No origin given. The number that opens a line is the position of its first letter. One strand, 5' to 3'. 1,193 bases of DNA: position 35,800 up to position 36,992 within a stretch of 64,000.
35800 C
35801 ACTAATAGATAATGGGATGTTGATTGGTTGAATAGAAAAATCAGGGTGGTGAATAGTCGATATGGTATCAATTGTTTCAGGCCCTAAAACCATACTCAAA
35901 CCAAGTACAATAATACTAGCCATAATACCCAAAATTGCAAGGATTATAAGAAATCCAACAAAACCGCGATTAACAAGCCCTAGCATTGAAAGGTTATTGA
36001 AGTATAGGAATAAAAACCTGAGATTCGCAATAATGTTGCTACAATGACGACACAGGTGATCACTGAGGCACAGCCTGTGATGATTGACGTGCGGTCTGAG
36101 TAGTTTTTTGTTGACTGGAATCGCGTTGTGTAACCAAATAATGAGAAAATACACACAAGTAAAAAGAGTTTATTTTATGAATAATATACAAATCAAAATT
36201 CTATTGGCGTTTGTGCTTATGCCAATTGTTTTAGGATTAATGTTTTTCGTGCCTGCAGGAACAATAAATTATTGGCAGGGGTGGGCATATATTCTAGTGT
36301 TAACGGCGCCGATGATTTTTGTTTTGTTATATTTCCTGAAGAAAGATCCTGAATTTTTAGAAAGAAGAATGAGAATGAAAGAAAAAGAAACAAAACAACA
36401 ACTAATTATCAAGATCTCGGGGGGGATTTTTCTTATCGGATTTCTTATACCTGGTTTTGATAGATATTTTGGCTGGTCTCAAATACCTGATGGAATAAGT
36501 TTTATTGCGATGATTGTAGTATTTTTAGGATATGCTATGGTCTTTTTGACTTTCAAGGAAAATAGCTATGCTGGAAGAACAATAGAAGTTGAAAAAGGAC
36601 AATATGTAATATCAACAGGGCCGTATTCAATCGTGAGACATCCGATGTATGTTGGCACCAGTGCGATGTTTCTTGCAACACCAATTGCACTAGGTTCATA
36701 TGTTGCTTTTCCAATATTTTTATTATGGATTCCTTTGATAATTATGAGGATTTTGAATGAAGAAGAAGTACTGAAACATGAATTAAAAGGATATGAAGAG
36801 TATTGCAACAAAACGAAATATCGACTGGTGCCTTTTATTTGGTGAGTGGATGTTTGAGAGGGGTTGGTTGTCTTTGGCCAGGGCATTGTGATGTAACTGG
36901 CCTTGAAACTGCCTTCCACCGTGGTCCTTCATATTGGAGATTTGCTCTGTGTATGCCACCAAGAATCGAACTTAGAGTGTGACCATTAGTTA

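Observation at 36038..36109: Unannotated C/D sRNA predicted to methylate decoding-centre C1402; implies a 16S variant at 1403 and has a second guide matching the anti-SD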

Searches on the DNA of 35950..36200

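Call 40: search_rna_families(source=window, start=35950, end=36200, threshold=evalue, max_evalue=10, show_alignments=2)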
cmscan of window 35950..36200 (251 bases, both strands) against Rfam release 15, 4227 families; matches with E-value up to 10: 6.
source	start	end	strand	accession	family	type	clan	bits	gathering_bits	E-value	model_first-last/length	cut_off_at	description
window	36052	36101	+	RF01139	sR2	Gene; snRNA; snoRNA; CD-box;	-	18.3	42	0.046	1-57/57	no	Small nucleolar RNA sR2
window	36054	36116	+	RF01141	sR18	Gene; snRNA; snoRNA; CD-box;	-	14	45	0.6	1-56/56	no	Small nucleolar RNA sR18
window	36042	36100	+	RF01147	sR12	Gene; snRNA; snoRNA; CD-box;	-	13.2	38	1.5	1-52/52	no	Small nucleolar RNA sR12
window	36073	36104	+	RF01145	sR14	Gene; snRNA; snoRNA; CD-box;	-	13.1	38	0.27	1-54/54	no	Small nucleolar RNA sR14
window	36072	36098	+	RF01423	snoR117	Gene; snRNA; snoRNA; CD-box;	-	12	42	9.8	1-80/80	no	small nucleolar RNA snoR117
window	36040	36101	+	RF01152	sR1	Gene; snRNA; snoRNA; CD-box;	-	9.8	45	2.8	1-57/57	no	Small nucleolar RNA sR1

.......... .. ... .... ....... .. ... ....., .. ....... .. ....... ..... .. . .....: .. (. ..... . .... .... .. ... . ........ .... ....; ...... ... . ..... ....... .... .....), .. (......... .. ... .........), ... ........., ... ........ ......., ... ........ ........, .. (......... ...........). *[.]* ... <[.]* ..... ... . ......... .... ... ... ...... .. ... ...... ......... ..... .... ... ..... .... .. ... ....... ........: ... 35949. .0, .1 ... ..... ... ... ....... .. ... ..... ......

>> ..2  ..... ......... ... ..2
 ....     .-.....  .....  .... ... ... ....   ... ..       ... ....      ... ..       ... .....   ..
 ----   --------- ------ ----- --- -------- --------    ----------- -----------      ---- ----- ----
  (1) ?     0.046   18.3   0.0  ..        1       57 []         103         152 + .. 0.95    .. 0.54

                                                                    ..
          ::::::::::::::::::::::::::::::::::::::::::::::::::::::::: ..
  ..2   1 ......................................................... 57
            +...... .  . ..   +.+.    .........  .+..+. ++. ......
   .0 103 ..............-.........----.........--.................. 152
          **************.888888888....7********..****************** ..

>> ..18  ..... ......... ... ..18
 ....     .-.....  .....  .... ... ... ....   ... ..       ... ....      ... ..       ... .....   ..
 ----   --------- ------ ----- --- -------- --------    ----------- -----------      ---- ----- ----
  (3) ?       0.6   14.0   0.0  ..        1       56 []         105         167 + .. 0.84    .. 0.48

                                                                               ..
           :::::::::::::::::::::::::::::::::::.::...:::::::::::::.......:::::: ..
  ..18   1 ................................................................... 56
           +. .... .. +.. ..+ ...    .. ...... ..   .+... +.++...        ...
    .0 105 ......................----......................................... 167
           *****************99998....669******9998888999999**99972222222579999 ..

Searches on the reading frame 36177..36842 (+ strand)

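Call 58: search_protein_families(library=pfam, proteins=[window:36177-36842:+], max_evalue=0.01)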
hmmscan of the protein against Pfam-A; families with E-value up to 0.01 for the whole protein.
window:36177-36842:+ (222 aa): 4 families
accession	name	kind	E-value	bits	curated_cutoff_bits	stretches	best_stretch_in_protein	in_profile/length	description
PF04191.18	PEMT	-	2.6e-12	47.5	25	1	109-200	4-99/105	Phospholipid methyltransferase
PF04140.19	ICMT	-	3e-07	31.2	24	1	115-201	6-95/95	Isoprenylcysteine carboxyl methyltransferase (ICMT) family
PF01222.22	ERG4_ERG24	-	1.7e-06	27.6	27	1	134-222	341-432/432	Ergosterol biosynthesis ERG4/ERG24 family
PF06966.17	DUF1295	-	0.0066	16.4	20.4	0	75-213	87-235/235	Protein of unknown function (DUF1295)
